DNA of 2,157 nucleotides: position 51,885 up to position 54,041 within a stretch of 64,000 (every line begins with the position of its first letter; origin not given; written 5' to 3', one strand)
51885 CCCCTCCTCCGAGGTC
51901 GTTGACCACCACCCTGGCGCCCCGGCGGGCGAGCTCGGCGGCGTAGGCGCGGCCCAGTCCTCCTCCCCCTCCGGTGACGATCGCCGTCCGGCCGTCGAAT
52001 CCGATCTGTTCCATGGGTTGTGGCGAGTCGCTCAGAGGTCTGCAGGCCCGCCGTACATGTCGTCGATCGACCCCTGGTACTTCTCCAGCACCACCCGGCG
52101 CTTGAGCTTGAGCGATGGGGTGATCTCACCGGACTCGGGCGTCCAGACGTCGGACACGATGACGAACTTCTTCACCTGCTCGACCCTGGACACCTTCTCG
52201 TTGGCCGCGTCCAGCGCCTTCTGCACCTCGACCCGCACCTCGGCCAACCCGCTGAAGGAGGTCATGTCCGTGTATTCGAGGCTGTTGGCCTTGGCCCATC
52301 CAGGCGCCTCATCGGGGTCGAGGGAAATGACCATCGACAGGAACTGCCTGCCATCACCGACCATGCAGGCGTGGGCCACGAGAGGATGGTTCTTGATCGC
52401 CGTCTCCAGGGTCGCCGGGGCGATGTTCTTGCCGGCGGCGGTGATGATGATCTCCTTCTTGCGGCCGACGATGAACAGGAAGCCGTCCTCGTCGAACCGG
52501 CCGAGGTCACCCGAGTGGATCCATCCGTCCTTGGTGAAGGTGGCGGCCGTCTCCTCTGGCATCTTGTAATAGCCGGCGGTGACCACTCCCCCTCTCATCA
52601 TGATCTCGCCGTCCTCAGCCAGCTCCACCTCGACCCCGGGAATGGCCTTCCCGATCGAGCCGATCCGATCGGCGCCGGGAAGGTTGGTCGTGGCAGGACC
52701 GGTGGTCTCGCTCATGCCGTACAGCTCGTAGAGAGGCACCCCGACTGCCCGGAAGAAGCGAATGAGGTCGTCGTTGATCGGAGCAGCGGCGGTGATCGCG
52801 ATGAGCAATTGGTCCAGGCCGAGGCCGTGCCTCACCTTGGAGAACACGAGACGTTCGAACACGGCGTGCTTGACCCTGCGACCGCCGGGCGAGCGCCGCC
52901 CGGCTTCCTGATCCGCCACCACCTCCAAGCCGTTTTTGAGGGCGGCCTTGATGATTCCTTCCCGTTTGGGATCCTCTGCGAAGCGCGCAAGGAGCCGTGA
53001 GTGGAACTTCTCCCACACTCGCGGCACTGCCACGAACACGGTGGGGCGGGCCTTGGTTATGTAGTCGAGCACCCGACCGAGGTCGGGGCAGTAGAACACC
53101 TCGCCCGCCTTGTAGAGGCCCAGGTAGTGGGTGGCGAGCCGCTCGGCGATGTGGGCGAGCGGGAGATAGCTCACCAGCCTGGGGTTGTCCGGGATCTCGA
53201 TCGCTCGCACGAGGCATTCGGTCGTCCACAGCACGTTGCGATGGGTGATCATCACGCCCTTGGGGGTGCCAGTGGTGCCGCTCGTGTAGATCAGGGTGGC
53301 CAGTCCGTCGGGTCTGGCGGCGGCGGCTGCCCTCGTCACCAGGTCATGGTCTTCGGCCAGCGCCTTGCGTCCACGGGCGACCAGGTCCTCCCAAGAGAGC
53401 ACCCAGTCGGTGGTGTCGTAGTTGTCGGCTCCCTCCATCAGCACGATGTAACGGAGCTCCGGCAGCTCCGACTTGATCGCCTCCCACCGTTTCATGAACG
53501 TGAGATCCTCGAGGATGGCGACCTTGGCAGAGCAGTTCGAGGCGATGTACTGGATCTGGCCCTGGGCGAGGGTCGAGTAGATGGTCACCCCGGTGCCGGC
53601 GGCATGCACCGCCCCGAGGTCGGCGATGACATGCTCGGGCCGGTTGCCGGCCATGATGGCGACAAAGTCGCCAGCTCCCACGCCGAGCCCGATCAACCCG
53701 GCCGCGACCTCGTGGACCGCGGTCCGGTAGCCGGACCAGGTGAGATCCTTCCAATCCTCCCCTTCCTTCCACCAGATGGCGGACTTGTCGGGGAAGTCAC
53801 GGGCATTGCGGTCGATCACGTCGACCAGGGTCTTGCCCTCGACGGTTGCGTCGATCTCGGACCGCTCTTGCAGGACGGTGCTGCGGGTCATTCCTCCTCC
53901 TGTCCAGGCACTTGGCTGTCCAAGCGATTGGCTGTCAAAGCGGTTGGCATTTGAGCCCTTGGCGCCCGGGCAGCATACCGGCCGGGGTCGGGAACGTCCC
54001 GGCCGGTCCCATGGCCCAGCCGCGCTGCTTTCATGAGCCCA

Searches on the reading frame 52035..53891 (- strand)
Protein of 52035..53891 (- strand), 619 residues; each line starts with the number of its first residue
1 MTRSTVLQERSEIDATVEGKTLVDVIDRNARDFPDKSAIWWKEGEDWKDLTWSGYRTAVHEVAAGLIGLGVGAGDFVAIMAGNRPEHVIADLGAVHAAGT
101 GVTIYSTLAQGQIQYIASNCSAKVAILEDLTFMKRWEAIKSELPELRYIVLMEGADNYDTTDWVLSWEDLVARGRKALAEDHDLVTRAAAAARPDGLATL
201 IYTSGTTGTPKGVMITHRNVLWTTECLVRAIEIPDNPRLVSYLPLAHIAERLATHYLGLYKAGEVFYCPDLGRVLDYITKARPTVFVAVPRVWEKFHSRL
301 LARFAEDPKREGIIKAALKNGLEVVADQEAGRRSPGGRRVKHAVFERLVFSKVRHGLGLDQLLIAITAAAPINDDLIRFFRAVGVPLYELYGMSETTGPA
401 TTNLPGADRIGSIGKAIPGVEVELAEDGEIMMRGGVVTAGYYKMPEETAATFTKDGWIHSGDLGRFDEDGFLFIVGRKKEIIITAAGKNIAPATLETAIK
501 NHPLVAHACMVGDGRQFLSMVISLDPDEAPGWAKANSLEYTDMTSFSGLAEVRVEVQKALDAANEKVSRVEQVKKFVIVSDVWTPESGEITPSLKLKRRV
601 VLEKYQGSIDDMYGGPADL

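Call 81: search_protein_families(library=pfam, proteins=[window:52035-53891:-], max_evalue=0.0001)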
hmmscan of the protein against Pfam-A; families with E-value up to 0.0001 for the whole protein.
window:52035-53891:- (619 aa): 2 families
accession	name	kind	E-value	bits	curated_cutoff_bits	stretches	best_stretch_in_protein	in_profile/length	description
PF00501.34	AMP-binding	-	1.4e-73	248.4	29.9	1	27-442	2-384/384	AMP-binding enzyme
PF23562.2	AMP-binding_C_3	-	1.5e-12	48.4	20.8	1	480-613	2-120/124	AMP-binding enzyme C-terminal domain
